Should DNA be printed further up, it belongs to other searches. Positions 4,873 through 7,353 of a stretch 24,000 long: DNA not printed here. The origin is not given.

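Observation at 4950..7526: Self-contained two-gene azole-RiPP (TOMM-like) operon: one tri-domain maturase plus a Gly/Ser/Cys-rich precursor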

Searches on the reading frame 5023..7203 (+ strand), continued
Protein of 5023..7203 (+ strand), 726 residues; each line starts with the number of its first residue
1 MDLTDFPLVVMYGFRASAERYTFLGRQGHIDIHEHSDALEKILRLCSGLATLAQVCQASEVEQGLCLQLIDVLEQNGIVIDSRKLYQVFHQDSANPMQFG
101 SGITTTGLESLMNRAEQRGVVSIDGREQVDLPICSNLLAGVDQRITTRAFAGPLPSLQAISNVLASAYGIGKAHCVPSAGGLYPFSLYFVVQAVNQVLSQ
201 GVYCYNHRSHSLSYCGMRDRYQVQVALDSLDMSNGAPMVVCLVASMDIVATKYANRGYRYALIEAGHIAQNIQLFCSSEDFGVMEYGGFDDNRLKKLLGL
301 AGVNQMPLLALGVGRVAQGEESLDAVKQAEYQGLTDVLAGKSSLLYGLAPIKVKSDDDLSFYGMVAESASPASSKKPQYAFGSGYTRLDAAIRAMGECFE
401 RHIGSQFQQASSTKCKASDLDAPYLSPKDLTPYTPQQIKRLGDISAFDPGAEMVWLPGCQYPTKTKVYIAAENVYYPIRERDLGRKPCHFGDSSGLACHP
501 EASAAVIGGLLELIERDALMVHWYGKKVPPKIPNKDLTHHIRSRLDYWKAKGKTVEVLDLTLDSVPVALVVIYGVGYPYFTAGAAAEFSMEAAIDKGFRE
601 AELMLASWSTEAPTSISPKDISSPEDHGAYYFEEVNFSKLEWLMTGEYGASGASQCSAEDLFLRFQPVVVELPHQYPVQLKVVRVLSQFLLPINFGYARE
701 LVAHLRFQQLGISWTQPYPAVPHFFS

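Call 47: fold_search(model_id=the predicted structure, library=pdb)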
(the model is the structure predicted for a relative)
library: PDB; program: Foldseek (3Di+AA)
matches with E <= 10: 566; with E <= 0.001: 230
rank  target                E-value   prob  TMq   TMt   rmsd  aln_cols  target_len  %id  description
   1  4v1v_A                4.8e-23  1.00  0.45  0.44  19.9       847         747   13  Heterocyclase in complex with substrate and Cofactor (released 2015-01-14)
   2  4v1v_B                1.1e-22  1.00  0.45  0.44  20.3       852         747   13  Heterocyclase in complex with substrate and Cofactor (released 2015-01-14)
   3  4v1t_A                2.6e-22  1.00  0.45  0.44  20.5       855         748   14  Heterocyclase in complex with substrate and Cofactor (released 2015-01-14)
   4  4v1u_A                9.5e-22  1.00  0.45  0.44  22.5       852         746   14  Heterocyclase in complex with substrate and Cofactor (released 2015-01-14)
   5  4v1t_B                1.5e-21  1.00  0.43  0.42  19.8       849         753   14  Heterocyclase in complex with substrate and Cofactor (released 2015-01-14)
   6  4v1u_B                1.5e-21  1.00  0.44  0.43  20.2       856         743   13  Heterocyclase in complex with substrate and Cofactor (released 2015-01-14)
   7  4bs9                  1.6e-19  1.00  0.35  0.36  22.5       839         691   13  Structure of the heterocyclase TruD (released 2013-11-06)
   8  7u58_A                2.4e-17  1.00  0.43  0.47   4.1       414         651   16  YcaO-mediated ATP-dependent peptidase activity in ribosomal peptide biosynthesis (released 2022-11-02)
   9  6pe3                  5.9e-17  1.00  0.37  0.69   4.1       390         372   18  Structure of YcaO enzyme from Methanocaldococcus jannaschii in complex with ATP (released 2020-01-08)
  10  7u58_B                5.9e-17  1.00  0.45  0.50   5.0       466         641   14  YcaO-mediated ATP-dependent peptidase activity in ribosomal peptide biosynthesis (released 2022-11-02)
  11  6ci7_D                7.0e-17  1.00  0.37  0.70   5.9       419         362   16  The structure of YcaO from Methanopyrus kandleri bound with AMPPCP and Mg2+ (released 2018-03-21)
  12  6peu_B                9.6e-17  1.00  0.39  0.70   4.1       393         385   16  Structure of YcaO enzyme from Methanocaldococcus jannaschii in complex with peptide (released 2019-11-06)
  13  6cib_A                1.1e-16  1.00  0.37  0.71   5.7       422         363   16  The structure of YcaO from Methanopyrus kandleri bound with AMPPCP and Mg2+ (released 2018-03-21)
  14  6cib_C                1.2e-16  1.00  0.37  0.70   5.5       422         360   16  The structure of YcaO from Methanopyrus kandleri bound with AMPPCP and Mg2+ (released 2018-03-21)
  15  6ci7_C                1.8e-16  1.00  0.38  0.73   5.3       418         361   15  The structure of YcaO from Methanopyrus kandleri bound with AMPPCP and Mg2+ (released 2018-03-21)
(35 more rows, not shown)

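Call 48: search_solved_structures(query=A1, max_evalue=0.01)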
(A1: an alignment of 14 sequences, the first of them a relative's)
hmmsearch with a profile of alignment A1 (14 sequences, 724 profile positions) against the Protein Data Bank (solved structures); distinct sequences matched with E-value up to 0.01: 40.
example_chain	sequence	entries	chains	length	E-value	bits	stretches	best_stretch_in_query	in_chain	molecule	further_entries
3eo7_A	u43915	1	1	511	3.7e-46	160.8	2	130-313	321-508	Putative Nitroreductase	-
7ly4_A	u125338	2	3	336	3e-26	95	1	50-310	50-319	BmdC, Oxidase | BmdC, NRPS oxidase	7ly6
7ly7_B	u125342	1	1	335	3.1e-26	95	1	50-310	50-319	BmdC, Oxidase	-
6pe3_A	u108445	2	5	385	2.8e-25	91.8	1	340-605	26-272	Uncharacterized protein MJ1094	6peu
7ly5_B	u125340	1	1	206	1.9e-24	89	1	134-310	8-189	BmdC, oxidase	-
7u58_A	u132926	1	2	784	4.2e-20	74.7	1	361-599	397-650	MusD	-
6gos_C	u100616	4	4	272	1.1e-19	73.4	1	148-316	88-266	Microcin B17-processing protein McbC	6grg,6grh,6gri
4v1t_A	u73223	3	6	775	2.5e-19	72.1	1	373-631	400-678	LYND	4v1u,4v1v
4bs9_A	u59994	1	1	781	7.3e-18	67.3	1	376-617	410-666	TRUD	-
6ci7_A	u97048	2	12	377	3.6e-16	61.7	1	447-604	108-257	YcaO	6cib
3hoi_A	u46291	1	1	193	2.3e-13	52.4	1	136-313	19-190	FMN-dependent nitroreductase BF3017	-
8cqs_A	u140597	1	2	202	7.6e-12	47.4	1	133-308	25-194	Nitroreductase-like protein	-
8pz5_A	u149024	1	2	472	9.9e-12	47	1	129-282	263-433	SagB-type dehydrogenase domain protein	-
5lq4_B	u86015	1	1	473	1e-11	47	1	129-282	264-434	CyaGox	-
5lq4_A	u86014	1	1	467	1.1e-11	46.9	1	129-282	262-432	CyaGox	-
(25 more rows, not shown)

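Call 53: search_protein_representatives(alignment_id=A1)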
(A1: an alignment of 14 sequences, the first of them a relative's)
Query: 14 sequences, 724 profile positions. Proteins with E-value up to 0.001 (for the whole library): 30809; up to 1e-10: 18698; up to 1e-30: 2931. The best 150 are listed.
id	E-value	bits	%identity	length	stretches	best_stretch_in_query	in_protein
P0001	4.7e-265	897.7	-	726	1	1-724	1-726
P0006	2.5e-255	865.6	-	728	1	1-724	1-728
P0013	2.1e-250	849.3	-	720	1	1-724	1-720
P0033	5.8e-250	847.8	-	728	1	2-724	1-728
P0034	3.6e-234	795.7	-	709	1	6-724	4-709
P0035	8.7e-233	791.1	-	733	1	11-724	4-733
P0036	1.1e-229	780.8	-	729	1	2-724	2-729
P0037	3.7e-229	779.1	-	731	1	1-724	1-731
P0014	1.4e-227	773.9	-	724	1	4-724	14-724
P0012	1.6e-227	773.7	-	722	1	3-703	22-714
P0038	4.3e-227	772.3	-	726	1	3-724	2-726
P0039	9.5e-225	764.5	-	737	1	4-724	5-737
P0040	1.6e-221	753.9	-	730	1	1-724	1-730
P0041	6.7e-221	751.8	-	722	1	6-724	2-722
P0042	8.2e-219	744.9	-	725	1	5-724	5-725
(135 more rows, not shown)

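Call 76: search_protein_families(library=pfam, proteins=[L016:1840-3081:+, L016:5431-6423:+, L016:6873-7985:+, L018:18-3599:+, L018:5951-6928:+, L022:5659-7002:+, L021:2464-3723:+, L021:6367-7212:-, L052:4677-5657:+, L052:5660-7927:+], max_evalue=0.001)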
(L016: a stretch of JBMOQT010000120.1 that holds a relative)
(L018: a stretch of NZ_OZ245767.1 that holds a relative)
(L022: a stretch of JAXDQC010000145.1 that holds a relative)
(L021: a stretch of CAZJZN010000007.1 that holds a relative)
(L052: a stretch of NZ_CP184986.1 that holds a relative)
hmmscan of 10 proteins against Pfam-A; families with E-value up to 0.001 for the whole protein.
L016:1840-3081:+ (413 aa): 3 families
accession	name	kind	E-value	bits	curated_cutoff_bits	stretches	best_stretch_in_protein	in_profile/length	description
PF00109.32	ketoacyl-synt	-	2.6e-48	165.3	20.8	1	4-247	2-251/252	Beta-ketoacyl synthase, N-terminal domain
PF02801.28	Ketoacyl-synt_C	-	1.8e-35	122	20.8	1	256-368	1-118/119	Beta-ketoacyl synthase, C-terminal domain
PF00108.29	Thiolase_N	-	4.8e-06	26.6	26.4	1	142-194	63-115/260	Thiolase, N-terminal domain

L016:5431-6423:+ (330 aa): 1 family
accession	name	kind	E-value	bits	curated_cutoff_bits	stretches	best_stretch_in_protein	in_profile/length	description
PF14398.11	ATPgrasp_YheCD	-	1.3e-06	28.3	26.8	1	253-310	170-230/255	YheC/D like ATP-grasp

L016:6873-7985:+ (370 aa): 0 families

L018:18-3599:+ (1193 aa): 3 families
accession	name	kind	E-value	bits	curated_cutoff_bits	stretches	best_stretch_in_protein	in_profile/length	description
PF00353.25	HemolysinCabind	-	7.6e-59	195.6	23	10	970-1004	2-36/36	RTX calcium-binding nonapeptide repeat (4 copies)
PF00028.23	Cadherin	-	1.4e-13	51.4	28.8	1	413-492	3-90/93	Cadherin domain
PF08548.17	Peptidase_M10_C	-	4.9e-05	23.6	20.7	0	833-936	38-137/193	Peptidase M10 serralysin C terminal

L018:5951-6928:+ (325 aa): 1 family
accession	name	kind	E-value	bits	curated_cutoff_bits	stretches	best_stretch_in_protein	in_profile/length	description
PF14398.11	ATPgrasp_YheCD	-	0.00044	20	26.8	1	263-303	190-230/255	YheC/D like ATP-grasp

L022:5659-7002:+ (447 aa): 4 families
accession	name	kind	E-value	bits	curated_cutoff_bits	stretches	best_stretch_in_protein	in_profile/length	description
PF13437.12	HlyD_3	-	9.7e-18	65.3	22.2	1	284-366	2-80/106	HlyD family secretion protein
PF16576.10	HlyD_D23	-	9.1e-07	28.8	30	0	251-351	78-176/214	Barrel-sandwich domain of CusB or HlyD membrane-fusion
PF00364.28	Biotin_lipoyl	-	2.5e-06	27.6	22.1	0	67-92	48-73/73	Biotin-requiring enzyme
PF13533.13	Biotin_lipoyl_2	-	4.6e-06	26.8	29.8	1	64-93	3-32/32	Biotin-lipoyl like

L021:2464-3723:+ (419 aa): 1 family
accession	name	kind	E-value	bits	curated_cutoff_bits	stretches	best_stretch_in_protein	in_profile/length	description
PF09903.14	DUF2130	-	7.3e-77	258.5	26.7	1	140-397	3-254/255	Uncharacterized protein conserved in bacteria (DUF2130)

L021:6367-7212:- (281 aa): 2 families
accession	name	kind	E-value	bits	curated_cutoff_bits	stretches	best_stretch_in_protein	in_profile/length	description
PF10026.15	DUF2268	-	2.1e-19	70.2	23.6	1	92-274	4-194/195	Predicted Zn-dependent protease (DUF2268)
PF25594.1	GldB_lipo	-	3.7e-06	27.2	27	1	217-279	246-307/309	Gliding motility protein GldB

L052:4677-5657:+ (326 aa): 0 families

L052:5660-7927:+ (755 aa): 2 families
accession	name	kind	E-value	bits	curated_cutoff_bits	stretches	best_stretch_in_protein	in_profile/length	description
PF02624.21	YcaO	-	1.9e-36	126.5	25.7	1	398-726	2-324/325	YcaO cyclodehydratase, ATP-ad Mg2+-binding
PF00881.29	Nitroreductase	-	1.6e-06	28.9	23.5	1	161-347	3-166/167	Nitroreductase family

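Call 84: list_cluster_members(proteins=[window:5023-7200:+, window:7229-7405:+, window:7528-8166:-])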
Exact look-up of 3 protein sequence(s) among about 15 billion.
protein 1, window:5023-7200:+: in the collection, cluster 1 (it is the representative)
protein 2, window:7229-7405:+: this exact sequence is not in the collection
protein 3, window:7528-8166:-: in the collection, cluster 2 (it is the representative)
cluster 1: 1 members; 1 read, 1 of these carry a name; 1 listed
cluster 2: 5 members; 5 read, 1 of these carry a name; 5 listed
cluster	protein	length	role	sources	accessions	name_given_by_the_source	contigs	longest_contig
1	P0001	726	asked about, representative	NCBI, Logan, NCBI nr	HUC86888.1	MAG TPA: YcaO-like family protein [Candidatus Saccharimonadales bacterium] | YcaO-like family protein [Candidatus Saccharimonadales bacterium]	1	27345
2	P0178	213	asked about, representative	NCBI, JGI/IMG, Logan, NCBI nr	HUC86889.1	MAG TPA: DUF2268 domain-containing putative Zn-dependent protease [Candidatus ... | uncharacterized protein YjaZ | DUF2268 domain-containing putative Zn-dependent protease [Candidatus Saccharimonadales ...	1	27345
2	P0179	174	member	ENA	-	-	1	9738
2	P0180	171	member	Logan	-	-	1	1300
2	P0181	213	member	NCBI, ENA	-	-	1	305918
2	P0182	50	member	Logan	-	-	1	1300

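Call 85: find_encoding_contigs(protein=P0181, flank=6000, max_places=3)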
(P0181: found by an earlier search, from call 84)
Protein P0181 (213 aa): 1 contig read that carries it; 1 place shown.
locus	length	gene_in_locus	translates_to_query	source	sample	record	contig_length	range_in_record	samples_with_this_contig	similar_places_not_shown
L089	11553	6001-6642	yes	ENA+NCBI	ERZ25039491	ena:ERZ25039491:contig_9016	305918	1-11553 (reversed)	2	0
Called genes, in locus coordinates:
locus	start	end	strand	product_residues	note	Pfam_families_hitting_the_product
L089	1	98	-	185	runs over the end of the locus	PF04229:GrpB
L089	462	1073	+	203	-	-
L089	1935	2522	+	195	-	PF13304:AAA_21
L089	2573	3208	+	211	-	-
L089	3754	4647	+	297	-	-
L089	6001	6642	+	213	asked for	PF10026:DUF2268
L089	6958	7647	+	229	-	PF04326:SLFN_AlbA_2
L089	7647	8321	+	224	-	-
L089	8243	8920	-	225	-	-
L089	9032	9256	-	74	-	-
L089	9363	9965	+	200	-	-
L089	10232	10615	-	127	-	PF00176:SNF2-rel_dom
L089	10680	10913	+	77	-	-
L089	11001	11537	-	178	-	-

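Call 90: find_encoding_contigs(protein=window:5023-7203:+, flank=10000, max_places=4)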
Protein window:5023-7203:+ (726 aa): 1 contig read that carries it; 1 place shown.
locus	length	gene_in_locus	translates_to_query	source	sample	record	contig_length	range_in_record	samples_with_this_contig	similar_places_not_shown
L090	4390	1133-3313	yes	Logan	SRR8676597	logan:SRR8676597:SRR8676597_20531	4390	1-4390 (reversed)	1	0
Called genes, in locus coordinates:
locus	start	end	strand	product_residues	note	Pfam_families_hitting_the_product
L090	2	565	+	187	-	?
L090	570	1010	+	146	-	PF07884:VKOR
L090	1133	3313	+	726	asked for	PF00881:Nitroreductase, PF02624:YcaO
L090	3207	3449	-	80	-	-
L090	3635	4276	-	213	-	PF10026:DUF2268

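Call 92: list_cluster_members(proteins=[L089:6958-7644:+, L089:7647-8318:+, L089:1935-2519:+, L089:3754-4644:+])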
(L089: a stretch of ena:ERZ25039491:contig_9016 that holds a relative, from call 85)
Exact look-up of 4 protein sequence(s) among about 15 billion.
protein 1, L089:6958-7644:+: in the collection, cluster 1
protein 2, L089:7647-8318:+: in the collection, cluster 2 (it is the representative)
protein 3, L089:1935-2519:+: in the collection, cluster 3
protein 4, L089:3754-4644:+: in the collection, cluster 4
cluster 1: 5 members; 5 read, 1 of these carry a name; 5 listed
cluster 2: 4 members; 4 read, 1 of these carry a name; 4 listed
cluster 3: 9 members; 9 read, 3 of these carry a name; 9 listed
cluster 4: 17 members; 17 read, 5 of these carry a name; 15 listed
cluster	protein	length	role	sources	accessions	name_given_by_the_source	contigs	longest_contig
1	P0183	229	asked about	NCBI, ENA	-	-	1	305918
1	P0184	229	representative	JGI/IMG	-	hypothetical protein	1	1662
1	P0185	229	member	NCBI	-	-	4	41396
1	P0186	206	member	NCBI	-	-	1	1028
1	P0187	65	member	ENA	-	-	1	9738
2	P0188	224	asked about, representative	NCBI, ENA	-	-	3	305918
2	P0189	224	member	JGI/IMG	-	hypothetical protein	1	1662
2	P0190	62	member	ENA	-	-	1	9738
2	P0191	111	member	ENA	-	-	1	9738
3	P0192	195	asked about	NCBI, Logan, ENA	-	-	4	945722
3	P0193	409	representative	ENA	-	-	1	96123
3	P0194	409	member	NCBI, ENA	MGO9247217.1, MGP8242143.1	MAG: AAA family ATPase [Solirubrobacteraceae bacterium]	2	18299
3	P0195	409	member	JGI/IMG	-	predicted ATPase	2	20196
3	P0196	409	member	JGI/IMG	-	predicted ATPase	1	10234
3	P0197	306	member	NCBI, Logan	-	-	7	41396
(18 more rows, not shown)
